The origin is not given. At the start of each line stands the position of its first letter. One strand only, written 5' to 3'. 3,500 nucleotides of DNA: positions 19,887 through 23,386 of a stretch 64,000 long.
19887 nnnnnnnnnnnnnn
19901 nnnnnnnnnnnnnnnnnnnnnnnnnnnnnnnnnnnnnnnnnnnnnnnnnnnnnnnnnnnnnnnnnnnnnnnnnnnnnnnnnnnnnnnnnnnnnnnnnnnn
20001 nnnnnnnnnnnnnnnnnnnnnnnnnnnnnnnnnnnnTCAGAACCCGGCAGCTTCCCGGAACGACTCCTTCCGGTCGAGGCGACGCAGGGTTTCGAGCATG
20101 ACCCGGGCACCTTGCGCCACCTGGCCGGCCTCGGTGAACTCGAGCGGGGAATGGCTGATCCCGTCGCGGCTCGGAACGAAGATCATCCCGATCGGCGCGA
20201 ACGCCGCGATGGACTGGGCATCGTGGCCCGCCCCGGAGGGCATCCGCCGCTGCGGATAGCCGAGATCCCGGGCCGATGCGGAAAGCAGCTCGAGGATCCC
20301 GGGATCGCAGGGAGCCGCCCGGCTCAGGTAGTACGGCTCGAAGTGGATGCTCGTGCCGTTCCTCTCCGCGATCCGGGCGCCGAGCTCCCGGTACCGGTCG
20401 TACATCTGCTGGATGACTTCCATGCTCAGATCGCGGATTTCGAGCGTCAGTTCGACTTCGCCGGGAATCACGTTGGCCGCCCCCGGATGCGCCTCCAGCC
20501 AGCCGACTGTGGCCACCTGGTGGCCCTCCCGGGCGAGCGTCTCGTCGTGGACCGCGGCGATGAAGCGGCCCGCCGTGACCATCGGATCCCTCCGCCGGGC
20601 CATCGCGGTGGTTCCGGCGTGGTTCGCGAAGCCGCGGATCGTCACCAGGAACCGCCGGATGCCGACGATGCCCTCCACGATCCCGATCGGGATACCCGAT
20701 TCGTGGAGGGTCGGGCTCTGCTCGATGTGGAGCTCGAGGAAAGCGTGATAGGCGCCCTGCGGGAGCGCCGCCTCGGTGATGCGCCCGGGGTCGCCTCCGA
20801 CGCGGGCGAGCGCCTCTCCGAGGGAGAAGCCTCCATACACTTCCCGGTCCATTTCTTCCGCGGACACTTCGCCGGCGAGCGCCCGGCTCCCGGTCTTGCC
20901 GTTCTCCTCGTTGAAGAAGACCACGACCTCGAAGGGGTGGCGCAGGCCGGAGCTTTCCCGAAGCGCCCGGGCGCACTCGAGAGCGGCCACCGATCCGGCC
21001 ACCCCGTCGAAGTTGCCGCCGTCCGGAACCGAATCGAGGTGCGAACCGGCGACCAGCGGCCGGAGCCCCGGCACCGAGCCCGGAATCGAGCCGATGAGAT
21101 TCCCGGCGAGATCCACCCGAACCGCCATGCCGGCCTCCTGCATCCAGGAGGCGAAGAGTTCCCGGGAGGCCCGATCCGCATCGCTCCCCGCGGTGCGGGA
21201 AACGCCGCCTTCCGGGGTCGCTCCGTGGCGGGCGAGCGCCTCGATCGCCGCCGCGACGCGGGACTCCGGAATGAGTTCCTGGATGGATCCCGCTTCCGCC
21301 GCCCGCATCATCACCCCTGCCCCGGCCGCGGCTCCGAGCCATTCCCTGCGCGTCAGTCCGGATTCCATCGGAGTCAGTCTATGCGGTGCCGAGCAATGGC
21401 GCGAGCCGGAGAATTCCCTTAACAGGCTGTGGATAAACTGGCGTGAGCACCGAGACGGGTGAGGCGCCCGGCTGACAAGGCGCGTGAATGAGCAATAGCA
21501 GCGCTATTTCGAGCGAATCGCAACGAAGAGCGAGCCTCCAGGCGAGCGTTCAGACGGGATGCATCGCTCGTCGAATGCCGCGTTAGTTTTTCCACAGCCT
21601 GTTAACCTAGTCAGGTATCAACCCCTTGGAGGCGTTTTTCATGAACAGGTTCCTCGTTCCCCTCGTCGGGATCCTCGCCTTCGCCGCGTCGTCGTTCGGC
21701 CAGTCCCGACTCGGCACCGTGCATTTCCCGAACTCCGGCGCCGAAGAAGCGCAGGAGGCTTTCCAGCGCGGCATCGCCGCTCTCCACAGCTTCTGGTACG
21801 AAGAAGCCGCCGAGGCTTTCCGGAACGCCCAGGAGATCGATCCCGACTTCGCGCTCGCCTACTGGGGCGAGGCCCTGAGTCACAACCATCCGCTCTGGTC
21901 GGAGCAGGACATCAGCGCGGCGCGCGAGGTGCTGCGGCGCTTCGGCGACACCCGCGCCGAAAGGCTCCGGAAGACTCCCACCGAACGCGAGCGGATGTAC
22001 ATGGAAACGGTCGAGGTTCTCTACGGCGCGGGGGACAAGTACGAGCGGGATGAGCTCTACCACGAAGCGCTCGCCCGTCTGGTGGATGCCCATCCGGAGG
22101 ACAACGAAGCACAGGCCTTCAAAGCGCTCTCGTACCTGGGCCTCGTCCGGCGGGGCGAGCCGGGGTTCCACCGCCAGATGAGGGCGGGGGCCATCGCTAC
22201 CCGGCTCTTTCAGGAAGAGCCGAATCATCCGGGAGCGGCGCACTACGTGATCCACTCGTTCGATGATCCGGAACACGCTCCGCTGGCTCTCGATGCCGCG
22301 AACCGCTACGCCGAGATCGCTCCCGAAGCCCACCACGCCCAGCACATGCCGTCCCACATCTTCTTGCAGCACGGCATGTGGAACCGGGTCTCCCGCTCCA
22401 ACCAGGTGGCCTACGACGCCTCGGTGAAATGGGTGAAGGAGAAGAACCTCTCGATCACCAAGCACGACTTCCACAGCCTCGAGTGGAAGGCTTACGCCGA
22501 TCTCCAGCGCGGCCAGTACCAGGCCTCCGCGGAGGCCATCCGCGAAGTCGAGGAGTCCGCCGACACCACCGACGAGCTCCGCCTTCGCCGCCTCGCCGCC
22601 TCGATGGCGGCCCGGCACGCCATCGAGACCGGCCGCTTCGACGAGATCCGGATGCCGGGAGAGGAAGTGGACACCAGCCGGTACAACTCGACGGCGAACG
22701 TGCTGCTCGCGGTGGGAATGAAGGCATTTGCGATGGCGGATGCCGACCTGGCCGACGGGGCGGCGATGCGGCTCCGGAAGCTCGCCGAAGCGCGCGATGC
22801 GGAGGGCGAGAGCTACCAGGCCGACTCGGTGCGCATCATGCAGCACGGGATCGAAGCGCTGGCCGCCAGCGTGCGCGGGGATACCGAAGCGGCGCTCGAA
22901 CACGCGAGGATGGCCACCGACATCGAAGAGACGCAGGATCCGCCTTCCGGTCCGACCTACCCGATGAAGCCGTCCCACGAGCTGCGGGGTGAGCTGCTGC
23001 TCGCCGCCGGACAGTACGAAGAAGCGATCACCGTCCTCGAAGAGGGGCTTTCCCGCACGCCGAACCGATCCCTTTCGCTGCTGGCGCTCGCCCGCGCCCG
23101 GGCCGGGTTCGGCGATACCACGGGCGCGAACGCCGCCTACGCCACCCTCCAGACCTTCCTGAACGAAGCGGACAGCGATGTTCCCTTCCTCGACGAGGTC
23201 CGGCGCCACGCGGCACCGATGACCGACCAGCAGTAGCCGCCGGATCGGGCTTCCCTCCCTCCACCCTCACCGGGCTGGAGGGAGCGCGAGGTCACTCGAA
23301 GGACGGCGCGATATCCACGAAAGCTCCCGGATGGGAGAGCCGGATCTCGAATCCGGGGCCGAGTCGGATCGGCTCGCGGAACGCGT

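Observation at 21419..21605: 187-bp element with 20-bp terminal inverted repeats and TTAA at both ends; the arm motif recurs elsewhere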

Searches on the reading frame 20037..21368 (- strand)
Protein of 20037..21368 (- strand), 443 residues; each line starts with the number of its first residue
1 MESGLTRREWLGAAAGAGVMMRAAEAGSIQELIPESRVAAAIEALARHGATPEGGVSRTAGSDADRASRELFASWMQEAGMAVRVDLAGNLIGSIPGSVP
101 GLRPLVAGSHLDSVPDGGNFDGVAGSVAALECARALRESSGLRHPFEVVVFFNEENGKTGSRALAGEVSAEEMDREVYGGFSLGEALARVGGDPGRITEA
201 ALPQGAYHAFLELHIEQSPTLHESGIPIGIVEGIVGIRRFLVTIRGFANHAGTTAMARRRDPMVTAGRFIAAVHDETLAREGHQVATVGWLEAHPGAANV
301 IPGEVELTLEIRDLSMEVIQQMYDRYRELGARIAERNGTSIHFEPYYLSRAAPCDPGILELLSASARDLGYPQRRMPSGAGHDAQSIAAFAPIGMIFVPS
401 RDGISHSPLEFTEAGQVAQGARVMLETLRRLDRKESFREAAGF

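Call 13: search_protein_families(library=pfam, proteins=[window:20037-21368:-])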
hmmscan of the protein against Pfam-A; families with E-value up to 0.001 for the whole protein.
window:20037-21368:- (443 aa): 3 families
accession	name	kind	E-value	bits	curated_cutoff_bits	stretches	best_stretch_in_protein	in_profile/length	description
PF01546.33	Peptidase_M20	-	3.1e-24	86.5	24.6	1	108-429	3-205/206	Peptidase family M20/M25/M40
PF04389.22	Peptidase_M28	-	2.1e-08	34.6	21.3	1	90-169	1-79/193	Peptidase family M28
PF07687.19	M20_dimer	-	1.2e-05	25.6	21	1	235-321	4-90/107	Peptidase dimerisation domain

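Call 15: find_encoding_contigs(protein=window:20037-21368:-, flank=10000, max_places=6)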
Protein window:20037-21368:- (443 aa): no gene with exactly this product is on record in the collection.

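Call 25: find_homologous_proteins(query=window:20037-21368:-, max_evalue=1e-30)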
Query window:20037-21368:- (443 aa): 7993 proteins with E <= 1e-30 among 8000 candidates; the best 120 are listed.
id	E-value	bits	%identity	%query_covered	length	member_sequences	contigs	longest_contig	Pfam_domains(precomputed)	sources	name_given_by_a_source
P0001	1.7e-276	935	96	100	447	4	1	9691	PF01546.34,PF04389.23,PF07687.20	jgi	-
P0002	3.7e-209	713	76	98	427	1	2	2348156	PF01546.34,PF04389.23,PF07687.20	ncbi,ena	-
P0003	3.4e-204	697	74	98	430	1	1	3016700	PF01546.34,PF04389.23,PF07687.20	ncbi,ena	-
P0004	8.2e-201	686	75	94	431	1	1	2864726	PF01546.34,PF04389.23,PF07687.20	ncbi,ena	-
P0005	2.7e-175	602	65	97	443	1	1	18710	PF01546.34,PF04389.23,PF07687.20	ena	-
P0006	5.0e-175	601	66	97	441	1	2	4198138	PF01546.34,PF04389.23,PF07687.20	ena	-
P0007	1.0e-173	597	67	92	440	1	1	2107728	PF01546.34,PF04389.23,PF07687.20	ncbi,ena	-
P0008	1.1e-173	597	65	97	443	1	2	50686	PF01546.34,PF04389.23,PF07687.20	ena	-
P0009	1.1e-173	597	70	90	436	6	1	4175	PF01546.34,PF04389.23,PF07687.20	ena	-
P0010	2.8e-173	595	65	97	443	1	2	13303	PF01546.34,PF04389.23,PF07687.20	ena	-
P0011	3.9e-173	595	65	97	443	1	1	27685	PF01546.34,PF04389.23,PF07687.20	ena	-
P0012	6.9e-173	594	68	97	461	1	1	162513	PF01546.34,PF04389.23,PF07687.20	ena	-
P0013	7.9e-173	594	65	97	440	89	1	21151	PF01546.34,PF04389.23,PF07687.20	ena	-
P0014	2.3e-172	592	65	97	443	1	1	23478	PF01546.34,PF04389.23,PF07687.20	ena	-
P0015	1.6e-171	589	68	91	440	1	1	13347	PF01546.34,PF04389.23,PF07687.20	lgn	-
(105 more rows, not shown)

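Call 26: find_encoding_contigs(protein=P0001, flank=10000, max_places=4)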
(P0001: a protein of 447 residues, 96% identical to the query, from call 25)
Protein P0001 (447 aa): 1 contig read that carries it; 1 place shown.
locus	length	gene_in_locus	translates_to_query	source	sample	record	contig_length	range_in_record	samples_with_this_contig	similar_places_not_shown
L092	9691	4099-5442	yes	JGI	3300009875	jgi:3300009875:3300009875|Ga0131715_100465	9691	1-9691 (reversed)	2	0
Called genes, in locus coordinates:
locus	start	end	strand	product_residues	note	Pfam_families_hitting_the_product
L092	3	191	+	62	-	?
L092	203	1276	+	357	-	PF19335:HMBD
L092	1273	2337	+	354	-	-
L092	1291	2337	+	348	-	-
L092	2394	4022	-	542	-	PF07719:TPR_2 (faint), PF13181:TPR_8 (faint), PF13414:TPR_11 (faint)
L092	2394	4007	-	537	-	PF07719:TPR_2 (faint), PF13181:TPR_8 (faint), PF13414:TPR_11 (faint)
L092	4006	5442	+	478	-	PF04389:Peptidase_M28 (weak), PF01546:Peptidase_M20, PF07687:M20_dimer (faint)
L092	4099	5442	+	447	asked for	PF04389:Peptidase_M28 (weak), PF01546:Peptidase_M20, PF07687:M20_dimer (faint)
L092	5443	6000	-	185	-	PF01765:RRF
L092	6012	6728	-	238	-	PF00696:AA_kinase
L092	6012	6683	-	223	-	PF00696:AA_kinase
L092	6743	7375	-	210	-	PF00889:EF_TS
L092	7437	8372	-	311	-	PF00318:Ribosomal_S2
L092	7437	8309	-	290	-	PF00318:Ribosomal_S2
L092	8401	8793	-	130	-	PF00380:Ribosomal_S9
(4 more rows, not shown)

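Call 27: find_encoding_contigs(protein=P0002, flank=10000, max_places=3)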
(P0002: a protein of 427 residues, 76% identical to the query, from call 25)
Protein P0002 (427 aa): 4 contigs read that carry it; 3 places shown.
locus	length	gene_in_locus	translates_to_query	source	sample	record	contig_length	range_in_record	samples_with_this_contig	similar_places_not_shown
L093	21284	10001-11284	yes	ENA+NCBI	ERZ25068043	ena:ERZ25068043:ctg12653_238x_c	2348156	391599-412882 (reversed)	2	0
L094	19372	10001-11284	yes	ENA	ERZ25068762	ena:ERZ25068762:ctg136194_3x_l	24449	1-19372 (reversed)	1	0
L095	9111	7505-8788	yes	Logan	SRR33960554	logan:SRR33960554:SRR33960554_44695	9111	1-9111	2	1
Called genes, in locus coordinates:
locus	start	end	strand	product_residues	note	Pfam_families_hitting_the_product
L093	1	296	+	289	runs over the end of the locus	PF13519:VWA_2 (weak)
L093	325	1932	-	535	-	PF07719:TPR_2 (faint)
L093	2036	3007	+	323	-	PF20030:bpMoxR, PF00158:Sigma54_activat (faint), PF07726:AAA_3, PF07728:AAA_5, PF17863:AAA_lid_2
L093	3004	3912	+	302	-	PF01882:DUF58, PF13519:VWA_2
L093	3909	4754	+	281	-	PF14316:DUF4381 (weak)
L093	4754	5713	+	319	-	PF07584:BatA (weak), PF00092:VWA, PF06707:DUF1194 (faint), PF13519:VWA_2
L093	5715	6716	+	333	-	PF01882:DUF58 (weak), PF00092:VWA, PF13519:VWA_2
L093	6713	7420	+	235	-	PF07719:TPR_2 (faint), PF13428:TPR_14 (faint), PF00515:TPR_1 (faint), PF13414:TPR_11 (weak)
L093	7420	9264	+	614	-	PF13584:BatD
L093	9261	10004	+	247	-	-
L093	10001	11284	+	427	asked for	PF04389:Peptidase_M28, PF01546:Peptidase_M20, PF07687:M20_dimer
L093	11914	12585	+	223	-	-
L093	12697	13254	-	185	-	PF01765:RRF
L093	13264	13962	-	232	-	PF00696:AA_kinase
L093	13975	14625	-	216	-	PF00889:EF_TS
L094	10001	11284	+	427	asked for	PF04389:Peptidase_M28, PF01546:Peptidase_M20, PF07687:M20_dimer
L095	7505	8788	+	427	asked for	PF04389:Peptidase_M28, PF01546:Peptidase_M20, PF07687:M20_dimer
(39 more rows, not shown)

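Call 28: find_encoding_contigs(protein=P0003, flank=10000, max_places=3)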
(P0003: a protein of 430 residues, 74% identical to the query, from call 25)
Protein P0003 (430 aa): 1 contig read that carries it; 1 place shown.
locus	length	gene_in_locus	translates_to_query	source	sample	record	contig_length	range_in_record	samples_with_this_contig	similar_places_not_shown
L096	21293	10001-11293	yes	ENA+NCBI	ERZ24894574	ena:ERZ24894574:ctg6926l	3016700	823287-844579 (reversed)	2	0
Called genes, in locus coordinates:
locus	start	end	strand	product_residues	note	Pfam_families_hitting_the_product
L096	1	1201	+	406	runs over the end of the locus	PF01979:Amidohydro_1, PF07969:Amidohydro_3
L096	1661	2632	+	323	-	PF20030:bpMoxR, PF07726:AAA_3, PF07728:AAA_5, PF17863:AAA_lid_2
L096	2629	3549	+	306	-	PF01882:DUF58, PF13519:VWA_2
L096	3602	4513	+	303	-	PF14316:DUF4381 (weak)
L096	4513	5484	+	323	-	PF00092:VWA, PF13519:VWA_2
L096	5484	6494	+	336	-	PF01882:DUF58 (weak), PF00092:VWA, PF13519:VWA_2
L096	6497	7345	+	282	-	PF07719:TPR_2 (faint), PF00515:TPR_1 (faint), PF13414:TPR_11 (faint)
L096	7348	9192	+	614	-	PF13584:BatD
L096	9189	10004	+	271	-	PF13414:TPR_11 (faint)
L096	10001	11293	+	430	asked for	PF04389:Peptidase_M28, PF01546:Peptidase_M20, PF07687:M20_dimer (weak)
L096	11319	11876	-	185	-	PF01765:RRF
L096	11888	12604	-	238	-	PF00696:AA_kinase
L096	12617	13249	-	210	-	PF00889:EF_TS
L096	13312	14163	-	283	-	PF00318:Ribosomal_S2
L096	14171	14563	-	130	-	PF00380:Ribosomal_S9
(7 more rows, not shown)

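Call 29: find_encoding_contigs(protein=P0004, flank=10000, max_places=3)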
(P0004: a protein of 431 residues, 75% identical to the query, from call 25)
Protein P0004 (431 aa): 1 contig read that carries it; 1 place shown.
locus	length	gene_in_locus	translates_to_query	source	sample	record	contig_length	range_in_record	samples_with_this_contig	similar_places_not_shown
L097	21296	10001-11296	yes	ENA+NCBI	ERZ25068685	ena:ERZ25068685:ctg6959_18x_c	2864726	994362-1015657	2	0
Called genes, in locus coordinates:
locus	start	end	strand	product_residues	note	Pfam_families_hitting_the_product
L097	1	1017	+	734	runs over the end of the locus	-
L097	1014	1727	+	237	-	PF01872:RibD_C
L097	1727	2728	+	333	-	PF00107:ADH_zinc_N (weak)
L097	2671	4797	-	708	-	PF13089:PP_kinase_N, PF02503:PP_kinase, PF17941:PP_kinase_C_1, PF13091:PLDc_2 (weak), PF13090:PP_kinase_C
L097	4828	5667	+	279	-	PF00106:adh_short, PF08659:KR (weak), PF13561:adh_short_C2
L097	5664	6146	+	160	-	PF04073:tRNA_edit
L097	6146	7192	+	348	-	PF19335:HMBD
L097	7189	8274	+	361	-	-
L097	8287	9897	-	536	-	PF00515:TPR_1 (faint), PF07719:TPR_2 (faint), PF13181:TPR_8 (faint), PF13414:TPR_11 (faint), PF14559:TPR_19 (weak)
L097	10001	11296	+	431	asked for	PF04389:Peptidase_M28, PF01546:Peptidase_M20, PF07687:M20_dimer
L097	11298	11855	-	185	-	PF01765:RRF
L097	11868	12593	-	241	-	PF00696:AA_kinase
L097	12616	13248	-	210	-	PF00889:EF_TS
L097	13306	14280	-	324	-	PF00318:Ribosomal_S2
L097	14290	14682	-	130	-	PF00380:Ribosomal_S9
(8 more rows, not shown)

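Call 42: list_cluster_members(proteins=[P0002, P0003, P0004, P0001])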
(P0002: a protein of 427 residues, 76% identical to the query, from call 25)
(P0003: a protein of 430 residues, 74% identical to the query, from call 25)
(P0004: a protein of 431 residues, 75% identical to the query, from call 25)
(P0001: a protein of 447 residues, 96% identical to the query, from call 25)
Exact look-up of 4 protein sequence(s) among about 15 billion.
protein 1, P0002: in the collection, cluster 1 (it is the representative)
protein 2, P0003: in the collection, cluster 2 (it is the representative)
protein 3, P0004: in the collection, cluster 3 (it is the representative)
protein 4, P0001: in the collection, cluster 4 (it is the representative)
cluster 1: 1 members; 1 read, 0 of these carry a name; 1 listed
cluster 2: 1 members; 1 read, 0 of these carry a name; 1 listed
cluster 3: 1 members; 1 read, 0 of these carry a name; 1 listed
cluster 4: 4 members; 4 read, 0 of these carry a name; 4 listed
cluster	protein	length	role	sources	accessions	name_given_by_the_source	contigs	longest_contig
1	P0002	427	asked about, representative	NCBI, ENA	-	-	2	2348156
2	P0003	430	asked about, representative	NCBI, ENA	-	-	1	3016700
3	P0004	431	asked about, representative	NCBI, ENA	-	-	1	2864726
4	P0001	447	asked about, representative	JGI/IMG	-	-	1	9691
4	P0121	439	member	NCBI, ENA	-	-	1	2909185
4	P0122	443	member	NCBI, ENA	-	-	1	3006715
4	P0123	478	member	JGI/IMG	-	-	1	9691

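Call 43: find_encoding_contigs(protein=P0122, flank=10000, max_places=3)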
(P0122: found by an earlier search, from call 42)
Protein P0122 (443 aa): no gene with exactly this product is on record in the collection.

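Call 44: find_encoding_contigs(protein=P0121, flank=10000, max_places=3)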
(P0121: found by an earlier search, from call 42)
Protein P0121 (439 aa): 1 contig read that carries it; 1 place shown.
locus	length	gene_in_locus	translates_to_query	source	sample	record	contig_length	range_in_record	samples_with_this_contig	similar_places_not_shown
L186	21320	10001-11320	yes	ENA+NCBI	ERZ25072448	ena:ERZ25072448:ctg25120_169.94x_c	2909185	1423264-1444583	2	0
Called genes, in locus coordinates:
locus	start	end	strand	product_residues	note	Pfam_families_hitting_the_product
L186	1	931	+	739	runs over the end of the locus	-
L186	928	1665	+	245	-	PF01872:RibD_C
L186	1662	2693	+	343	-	PF00107:ADH_zinc_N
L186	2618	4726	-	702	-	PF13089:PP_kinase_N, PF02503:PP_kinase, PF17941:PP_kinase_C_1, PF13091:PLDc_2 (weak), PF13090:PP_kinase_C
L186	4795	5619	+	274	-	PF00106:adh_short, PF08659:KR, PF13561:adh_short_C2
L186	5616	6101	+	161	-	PF04073:tRNA_edit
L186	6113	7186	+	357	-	PF19335:HMBD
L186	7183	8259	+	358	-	-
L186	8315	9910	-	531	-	PF13181:TPR_8 (faint), PF07719:TPR_2 (faint), PF13414:TPR_11 (faint)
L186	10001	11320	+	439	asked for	PF04389:Peptidase_M28, PF01546:Peptidase_M20, PF07687:M20_dimer (faint)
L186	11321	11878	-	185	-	PF01765:RRF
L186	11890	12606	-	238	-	PF00696:AA_kinase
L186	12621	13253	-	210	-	PF00889:EF_TS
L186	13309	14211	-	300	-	PF00318:Ribosomal_S2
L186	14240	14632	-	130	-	PF00380:Ribosomal_S9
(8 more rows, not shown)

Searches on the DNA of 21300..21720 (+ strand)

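Call 19: search_rna_families(source=window, start=21300, end=21720, threshold=evalue, max_evalue=10)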
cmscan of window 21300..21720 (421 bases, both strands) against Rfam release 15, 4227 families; matches with E-value up to 10: 4.
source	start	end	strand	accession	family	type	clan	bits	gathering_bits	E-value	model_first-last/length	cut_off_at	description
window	21534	21633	+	RF01790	htlv_FSE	Cis-reg; frameshift_element;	-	16.7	45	1.5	1-43/43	no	ribosomal frameshift site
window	21401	21517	+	RF03063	Streptomyces-metK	Gene; sRNA;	-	13.4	44.2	3.7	1-117/117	no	Streptomyces-metK RNA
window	21464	21542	+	RF02087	Yar_3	Gene; lncRNA;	-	12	50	1.3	1-67/67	no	Yellow-achaete intergenic RNA conserved region 3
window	21664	21715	-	RF01276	sR53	Gene; snRNA; snoRNA; CD-box;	-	10.6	49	5.5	1-60/60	no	Small nucleolar RNA sR53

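Call 56: search_dna_similar(query=window:21415-21609:+, collection=plasmids, mode=distant, max_evalue=10, max_rows=25)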
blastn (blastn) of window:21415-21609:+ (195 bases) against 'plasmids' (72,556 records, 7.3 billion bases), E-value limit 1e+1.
Records with a match: 10; places in all: 10; records where one place covers at least 80% of the query: 0.
Best place of each record, by identity: 95-99% 1; 90-95% 7; 80-90% 2.
By first word of the organism name: Pseudoalteromonas 2; Streptomyces 2; Phocaeicola 1; Providencia 1; Burkholderia 1; Paraburkholderia 1; Rhizobium 1; Aeromonas 1.
By predicted mobility (MOB-suite, as given by PLSDB): non-mobilizable 9; conjugative 1.
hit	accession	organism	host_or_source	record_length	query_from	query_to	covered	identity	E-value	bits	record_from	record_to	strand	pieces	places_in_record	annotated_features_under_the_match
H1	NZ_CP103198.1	Phocaeicola vulgatus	Homo sapiens,cell culture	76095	51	87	19%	84.2%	2e+0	39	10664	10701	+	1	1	none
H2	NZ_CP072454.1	Providencia sp. R33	rabbit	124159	14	48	18%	86.1%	2e+0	40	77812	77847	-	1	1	traD: type IV conjugative transfer system coupling protein TraD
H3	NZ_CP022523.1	Pseudoalteromonas sp. NC201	pure culture,sea water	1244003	13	42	15%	90.0%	7e+0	38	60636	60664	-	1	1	none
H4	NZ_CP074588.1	Pseudoalteromonas piscicida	mixed culture,water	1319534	13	42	15%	90.0%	7e+0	38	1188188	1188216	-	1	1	none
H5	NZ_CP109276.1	Streptomyces anthocyanicus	-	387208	33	60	14%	90.0%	2e+0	39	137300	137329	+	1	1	transposase family protein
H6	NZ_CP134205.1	Streptomyces sp. BB1-1-1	bumble bee,whole organism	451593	33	60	14%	90.0%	2e+0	39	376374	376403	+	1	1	none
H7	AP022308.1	Burkholderia sp. SFA1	-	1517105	96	121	13%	92.3%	2e+0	39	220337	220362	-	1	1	hypothetical protein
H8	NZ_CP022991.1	Paraburkholderia aromaticivorans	-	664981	77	101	13%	92.0%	7e+0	37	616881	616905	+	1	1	tssK: type VI secretion system baseplate subunit TssK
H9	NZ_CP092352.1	Rhizobium sp. C104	Cell culture,nodule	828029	74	98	13%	92.0%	7e+0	37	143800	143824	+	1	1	alpha-L-fucosidase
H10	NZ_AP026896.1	Aeromonas caviae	Microbe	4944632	100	122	12%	95.7%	7e+0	38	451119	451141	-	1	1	none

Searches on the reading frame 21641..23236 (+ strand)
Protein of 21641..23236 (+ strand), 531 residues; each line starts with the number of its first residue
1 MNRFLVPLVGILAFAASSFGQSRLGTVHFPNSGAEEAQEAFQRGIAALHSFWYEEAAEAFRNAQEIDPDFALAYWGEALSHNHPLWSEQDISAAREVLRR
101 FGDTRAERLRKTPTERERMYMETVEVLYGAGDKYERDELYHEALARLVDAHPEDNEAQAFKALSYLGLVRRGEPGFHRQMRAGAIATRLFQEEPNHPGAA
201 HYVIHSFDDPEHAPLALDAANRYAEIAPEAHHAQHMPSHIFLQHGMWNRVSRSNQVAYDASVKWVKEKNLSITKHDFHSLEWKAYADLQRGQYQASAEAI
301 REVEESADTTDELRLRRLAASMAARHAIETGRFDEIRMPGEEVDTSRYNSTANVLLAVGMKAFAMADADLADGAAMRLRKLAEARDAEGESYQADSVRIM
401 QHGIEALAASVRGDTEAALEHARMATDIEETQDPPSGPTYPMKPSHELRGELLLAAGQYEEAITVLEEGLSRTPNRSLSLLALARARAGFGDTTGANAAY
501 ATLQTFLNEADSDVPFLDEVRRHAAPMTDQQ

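Call 13: search_protein_families(library=pfam, proteins=[window:21641-23236:+])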
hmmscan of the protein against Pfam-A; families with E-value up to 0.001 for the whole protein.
window:21641-23236:+ (531 aa): 6 families
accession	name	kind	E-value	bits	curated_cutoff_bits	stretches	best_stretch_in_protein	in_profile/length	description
PF07719.23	TPR_2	-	1.9e-09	37.3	27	1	39-69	3-33/34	Tetratricopeptide repeat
PF13181.12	TPR_8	-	1.3e-06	28.5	25.7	0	448-475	6-33/34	Tetratricopeptide repeat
PF13414.12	TPR_11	-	6.7e-06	26.1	26.8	0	53-76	10-33/42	TPR repeat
PF00515.34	TPR_1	-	2.2e-05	24.5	27.8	0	53-70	17-34/34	Tetratricopeptide repeat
PF13428.12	TPR_14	-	4.8e-05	24.1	23.5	1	448-486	6-44/44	Tetratricopeptide repeat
PF14559.12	TPR_19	-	0.0005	20.8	25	1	453-503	1-51/68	Tetratricopeptide repeat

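Call 24: find_encoding_contigs(protein=window:21641-23236:+, flank=10000, max_places=10)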
Protein window:21641-23236:+ (531 aa): no gene with exactly this product is on record in the collection.
